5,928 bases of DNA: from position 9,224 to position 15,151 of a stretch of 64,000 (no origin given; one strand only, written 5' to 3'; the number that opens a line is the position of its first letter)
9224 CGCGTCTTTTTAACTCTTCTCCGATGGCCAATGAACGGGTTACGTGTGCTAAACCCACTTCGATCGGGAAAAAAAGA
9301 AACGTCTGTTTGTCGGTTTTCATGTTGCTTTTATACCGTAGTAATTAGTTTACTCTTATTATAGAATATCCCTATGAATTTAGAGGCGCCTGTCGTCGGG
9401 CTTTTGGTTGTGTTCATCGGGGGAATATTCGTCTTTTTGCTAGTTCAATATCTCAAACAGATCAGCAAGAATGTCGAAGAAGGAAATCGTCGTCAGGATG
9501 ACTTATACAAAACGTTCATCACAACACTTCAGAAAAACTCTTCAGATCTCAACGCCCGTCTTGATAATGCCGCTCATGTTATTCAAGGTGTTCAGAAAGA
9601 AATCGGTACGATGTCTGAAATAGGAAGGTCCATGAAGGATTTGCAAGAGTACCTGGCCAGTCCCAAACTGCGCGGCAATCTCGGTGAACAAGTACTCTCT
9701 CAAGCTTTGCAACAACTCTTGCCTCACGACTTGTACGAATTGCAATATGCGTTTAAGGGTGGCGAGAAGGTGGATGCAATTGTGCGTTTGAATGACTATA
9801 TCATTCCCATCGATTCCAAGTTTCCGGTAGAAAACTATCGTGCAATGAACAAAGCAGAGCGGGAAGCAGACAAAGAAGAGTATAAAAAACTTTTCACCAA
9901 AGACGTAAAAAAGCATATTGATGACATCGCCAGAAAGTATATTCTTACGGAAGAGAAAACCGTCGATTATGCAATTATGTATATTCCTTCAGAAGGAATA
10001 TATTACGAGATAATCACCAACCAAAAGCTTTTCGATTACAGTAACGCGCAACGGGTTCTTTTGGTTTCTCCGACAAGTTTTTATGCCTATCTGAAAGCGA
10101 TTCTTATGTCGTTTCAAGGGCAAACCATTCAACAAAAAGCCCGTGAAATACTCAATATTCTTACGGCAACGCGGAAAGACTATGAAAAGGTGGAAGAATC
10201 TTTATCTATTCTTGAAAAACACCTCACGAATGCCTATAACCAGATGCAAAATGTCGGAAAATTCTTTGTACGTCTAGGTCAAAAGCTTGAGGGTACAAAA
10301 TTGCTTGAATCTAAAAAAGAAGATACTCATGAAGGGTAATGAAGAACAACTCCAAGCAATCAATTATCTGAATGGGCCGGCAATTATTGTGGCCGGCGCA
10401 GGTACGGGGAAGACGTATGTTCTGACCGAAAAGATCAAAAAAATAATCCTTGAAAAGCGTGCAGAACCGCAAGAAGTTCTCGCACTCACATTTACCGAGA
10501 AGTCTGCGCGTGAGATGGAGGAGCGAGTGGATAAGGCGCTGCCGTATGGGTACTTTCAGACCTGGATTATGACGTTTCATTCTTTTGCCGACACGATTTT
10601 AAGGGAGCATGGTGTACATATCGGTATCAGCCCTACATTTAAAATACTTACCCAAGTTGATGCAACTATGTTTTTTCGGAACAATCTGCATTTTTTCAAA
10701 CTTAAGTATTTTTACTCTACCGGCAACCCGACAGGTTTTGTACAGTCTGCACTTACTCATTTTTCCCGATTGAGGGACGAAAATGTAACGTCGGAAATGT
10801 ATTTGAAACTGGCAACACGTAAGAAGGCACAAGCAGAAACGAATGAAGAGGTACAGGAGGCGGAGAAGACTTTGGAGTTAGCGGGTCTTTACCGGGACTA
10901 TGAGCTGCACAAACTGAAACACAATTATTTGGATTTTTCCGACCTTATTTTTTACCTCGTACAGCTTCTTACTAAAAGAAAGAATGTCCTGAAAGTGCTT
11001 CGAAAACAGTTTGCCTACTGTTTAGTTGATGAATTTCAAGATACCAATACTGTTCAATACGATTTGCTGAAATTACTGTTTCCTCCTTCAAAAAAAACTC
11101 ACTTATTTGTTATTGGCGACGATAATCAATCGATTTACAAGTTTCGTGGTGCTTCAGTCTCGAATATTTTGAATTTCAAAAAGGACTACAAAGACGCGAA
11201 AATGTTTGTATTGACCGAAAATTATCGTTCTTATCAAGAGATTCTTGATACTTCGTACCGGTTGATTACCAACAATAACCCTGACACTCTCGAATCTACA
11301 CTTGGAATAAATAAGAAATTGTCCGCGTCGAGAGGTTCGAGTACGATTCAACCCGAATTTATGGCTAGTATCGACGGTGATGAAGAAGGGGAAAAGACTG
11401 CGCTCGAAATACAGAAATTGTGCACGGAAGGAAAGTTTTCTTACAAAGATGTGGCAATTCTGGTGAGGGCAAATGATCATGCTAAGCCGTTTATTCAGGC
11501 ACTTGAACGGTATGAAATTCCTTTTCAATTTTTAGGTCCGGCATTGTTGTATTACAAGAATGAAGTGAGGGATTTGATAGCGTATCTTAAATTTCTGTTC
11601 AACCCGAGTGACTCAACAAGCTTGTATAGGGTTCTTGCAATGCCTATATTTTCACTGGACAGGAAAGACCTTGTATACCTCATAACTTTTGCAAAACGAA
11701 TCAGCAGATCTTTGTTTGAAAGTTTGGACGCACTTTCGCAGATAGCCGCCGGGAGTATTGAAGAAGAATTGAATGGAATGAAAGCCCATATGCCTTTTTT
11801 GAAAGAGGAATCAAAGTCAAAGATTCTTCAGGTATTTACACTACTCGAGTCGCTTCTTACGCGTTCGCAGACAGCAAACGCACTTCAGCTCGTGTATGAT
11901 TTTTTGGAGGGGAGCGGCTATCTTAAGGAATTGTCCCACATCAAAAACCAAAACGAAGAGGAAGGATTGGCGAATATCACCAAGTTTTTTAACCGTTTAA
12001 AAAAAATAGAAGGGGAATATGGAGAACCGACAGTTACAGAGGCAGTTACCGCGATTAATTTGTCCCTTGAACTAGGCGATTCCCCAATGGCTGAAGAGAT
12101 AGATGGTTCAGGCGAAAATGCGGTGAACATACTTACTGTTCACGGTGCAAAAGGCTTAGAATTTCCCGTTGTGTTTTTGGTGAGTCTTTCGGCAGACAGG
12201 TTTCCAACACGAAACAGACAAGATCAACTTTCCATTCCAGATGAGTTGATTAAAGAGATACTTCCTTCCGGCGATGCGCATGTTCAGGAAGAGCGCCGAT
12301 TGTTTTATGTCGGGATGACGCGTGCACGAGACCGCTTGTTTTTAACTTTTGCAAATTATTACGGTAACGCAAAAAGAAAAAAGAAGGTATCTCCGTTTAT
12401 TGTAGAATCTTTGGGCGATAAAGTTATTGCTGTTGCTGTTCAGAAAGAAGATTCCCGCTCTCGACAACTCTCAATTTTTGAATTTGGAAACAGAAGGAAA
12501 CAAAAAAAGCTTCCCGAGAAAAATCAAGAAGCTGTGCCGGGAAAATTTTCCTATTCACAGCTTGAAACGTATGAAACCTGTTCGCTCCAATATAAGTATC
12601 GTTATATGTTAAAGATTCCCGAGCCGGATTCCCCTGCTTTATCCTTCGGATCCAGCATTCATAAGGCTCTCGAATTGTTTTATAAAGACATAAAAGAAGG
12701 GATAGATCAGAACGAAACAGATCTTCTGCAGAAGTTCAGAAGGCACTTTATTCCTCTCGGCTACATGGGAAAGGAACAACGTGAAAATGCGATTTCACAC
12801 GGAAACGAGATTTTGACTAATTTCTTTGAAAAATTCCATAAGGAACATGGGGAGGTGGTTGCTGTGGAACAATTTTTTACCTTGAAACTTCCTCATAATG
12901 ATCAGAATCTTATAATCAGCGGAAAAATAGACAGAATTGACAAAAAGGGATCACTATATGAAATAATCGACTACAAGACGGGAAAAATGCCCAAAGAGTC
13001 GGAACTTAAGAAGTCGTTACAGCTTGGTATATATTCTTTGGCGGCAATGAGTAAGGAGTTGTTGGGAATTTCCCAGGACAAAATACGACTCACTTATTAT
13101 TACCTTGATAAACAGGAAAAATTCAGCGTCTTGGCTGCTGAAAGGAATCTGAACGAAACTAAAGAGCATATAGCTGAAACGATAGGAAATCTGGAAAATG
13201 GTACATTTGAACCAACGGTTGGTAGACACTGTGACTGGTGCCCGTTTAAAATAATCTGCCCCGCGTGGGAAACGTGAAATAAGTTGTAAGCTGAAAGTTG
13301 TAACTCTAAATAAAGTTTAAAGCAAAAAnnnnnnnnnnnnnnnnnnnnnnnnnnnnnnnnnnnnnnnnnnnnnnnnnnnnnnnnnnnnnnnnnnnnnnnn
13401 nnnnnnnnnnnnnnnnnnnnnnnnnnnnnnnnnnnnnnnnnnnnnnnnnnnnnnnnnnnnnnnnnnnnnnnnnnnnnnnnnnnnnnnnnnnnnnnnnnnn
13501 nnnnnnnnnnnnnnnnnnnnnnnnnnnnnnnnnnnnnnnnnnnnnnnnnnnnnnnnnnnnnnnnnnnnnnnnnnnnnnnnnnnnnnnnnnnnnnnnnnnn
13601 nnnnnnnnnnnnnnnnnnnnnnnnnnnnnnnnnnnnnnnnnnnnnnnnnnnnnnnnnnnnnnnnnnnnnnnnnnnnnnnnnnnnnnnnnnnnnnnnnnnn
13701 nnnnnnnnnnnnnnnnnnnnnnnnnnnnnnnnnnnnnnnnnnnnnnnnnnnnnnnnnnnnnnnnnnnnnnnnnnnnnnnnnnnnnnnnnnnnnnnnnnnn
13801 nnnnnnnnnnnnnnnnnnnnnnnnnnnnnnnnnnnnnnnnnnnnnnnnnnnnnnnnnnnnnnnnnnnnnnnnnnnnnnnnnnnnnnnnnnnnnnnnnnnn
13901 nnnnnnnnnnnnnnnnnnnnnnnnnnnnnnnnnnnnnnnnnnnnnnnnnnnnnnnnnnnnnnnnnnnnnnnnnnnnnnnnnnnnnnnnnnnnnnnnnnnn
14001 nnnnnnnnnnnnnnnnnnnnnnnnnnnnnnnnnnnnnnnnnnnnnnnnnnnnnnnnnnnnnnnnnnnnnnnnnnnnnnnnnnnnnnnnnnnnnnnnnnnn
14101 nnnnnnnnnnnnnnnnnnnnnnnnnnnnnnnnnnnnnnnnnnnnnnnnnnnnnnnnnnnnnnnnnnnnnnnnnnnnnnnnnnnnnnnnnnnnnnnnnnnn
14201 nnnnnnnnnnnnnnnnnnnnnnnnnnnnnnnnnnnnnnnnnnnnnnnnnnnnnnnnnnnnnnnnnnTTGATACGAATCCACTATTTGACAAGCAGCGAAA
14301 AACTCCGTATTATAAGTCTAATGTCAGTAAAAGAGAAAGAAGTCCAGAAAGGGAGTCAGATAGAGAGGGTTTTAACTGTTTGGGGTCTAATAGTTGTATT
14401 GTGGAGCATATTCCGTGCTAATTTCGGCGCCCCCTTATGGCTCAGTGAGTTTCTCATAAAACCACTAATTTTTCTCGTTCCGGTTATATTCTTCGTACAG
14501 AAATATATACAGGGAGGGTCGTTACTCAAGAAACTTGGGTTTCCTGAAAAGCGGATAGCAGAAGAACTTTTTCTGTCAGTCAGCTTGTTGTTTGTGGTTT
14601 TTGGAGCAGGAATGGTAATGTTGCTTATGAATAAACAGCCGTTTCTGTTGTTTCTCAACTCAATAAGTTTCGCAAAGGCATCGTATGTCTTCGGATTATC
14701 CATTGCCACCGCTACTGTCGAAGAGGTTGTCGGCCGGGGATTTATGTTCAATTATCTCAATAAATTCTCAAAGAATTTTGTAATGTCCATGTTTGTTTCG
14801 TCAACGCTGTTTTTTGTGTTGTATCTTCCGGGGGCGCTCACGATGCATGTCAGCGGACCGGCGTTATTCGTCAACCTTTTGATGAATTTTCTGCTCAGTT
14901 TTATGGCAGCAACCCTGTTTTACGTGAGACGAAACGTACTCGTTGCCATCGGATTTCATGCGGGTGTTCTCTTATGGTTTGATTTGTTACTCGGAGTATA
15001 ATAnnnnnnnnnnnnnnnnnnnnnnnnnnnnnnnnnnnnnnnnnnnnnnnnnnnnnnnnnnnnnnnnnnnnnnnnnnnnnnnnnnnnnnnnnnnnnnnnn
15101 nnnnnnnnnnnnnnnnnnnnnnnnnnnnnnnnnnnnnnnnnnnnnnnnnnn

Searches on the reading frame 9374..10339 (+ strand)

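Call 6: search_protein_families(library=pfam, proteins=[window:9374-10339:+], max_evalue=0.01)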
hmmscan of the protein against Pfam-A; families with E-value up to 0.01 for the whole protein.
window:9374-10339:+ (321 aa): 3 families
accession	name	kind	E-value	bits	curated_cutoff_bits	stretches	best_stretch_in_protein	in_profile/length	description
PF02646.22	RmuC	-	1.3e-53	182.5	26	1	43-316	5-289/291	RmuC family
PF05531.17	NPV_P10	-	0.0016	19.3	29.8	0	261-301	4-44/75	Nucleopolyhedrovirus P10 protein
PF04108.17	ATG17_like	-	0.003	17.5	43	1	24-300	44-254/355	Autophagy protein ATG17-like domain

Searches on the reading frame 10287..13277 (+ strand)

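Call 6: search_protein_families(library=pfam, proteins=[window:10287-13277:+], max_evalue=0.01)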
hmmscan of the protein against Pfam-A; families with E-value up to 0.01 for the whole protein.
window:10287-13277:+ (996 aa): 12 families
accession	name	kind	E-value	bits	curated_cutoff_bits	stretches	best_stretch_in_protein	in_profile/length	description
PF00580.27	UvrD-helicase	-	2.9e-74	250.6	23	1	18-302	2-271/271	UvrD/REP helicase N-terminal domain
PF13361.12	UvrD_C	-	2.2e-55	188.9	25.6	1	308-690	2-349/350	UvrD-like helicase C-terminal domain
PF12705.13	PDDEXK_1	-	4e-43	148.6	22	1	754-992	2-247/247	PD-(D/E)XK nuclease superfamily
PF13245.12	AAA_19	-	1.6e-22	80.6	25.1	1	23-287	3-134/134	AAA domain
PF21445.3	ADDB_N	-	4.5e-12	46.2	26.6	1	34-281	2-237/290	ADDB, N-terminal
PF13538.12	UvrD_C_2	-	4.7e-12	46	27.4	2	663-686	28-51/52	UvrD-like helicase C-terminal domain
PF10926.14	DUF2800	-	1.5e-08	34.7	21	1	772-993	20-234/368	Protein of unknown function (DUF2800)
PF01443.25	Viral_helicase1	-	8.4e-06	26.2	21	0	591-684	170-224/228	Viral superfamily 1 RNA helicase core domain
PF13604.12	AAA_30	-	2.9e-05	24.3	27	1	18-82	3-67/191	AAA domain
PF01930.23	Cas_Cas4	-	0.003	18.1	22.7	0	877-991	52-158/160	Domain of unknown function DUF83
PF21394.3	Beta-ketacyl_N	-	0.0064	16.6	26.9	0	901-944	80-124/170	Beta-ketoacyl synthase-like, N-terminal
PF04851.21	ResIII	-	0.0077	16.6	22.5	0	23-84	17-76/164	Type III restriction enzyme, res subunit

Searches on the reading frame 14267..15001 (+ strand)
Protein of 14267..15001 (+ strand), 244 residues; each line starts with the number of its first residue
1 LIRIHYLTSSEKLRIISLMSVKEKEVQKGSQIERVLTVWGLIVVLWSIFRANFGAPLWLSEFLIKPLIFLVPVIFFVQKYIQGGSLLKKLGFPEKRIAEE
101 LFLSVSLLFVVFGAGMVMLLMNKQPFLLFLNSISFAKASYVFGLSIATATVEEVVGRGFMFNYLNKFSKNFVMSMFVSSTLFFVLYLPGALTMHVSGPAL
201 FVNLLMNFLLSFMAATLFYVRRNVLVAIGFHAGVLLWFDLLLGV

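Call 6: search_protein_families(library=pfam, proteins=[window:14267-15001:+], max_evalue=0.01)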
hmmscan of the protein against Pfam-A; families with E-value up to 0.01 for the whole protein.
window:14267-15001:+ (244 aa): 1 family
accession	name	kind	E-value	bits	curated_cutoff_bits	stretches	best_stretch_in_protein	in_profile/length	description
PF02517.21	Rce1-like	-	5.5e-10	39.8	22.4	1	139-233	6-89/93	Type II CAAX prenyl endopeptidase Rce1-like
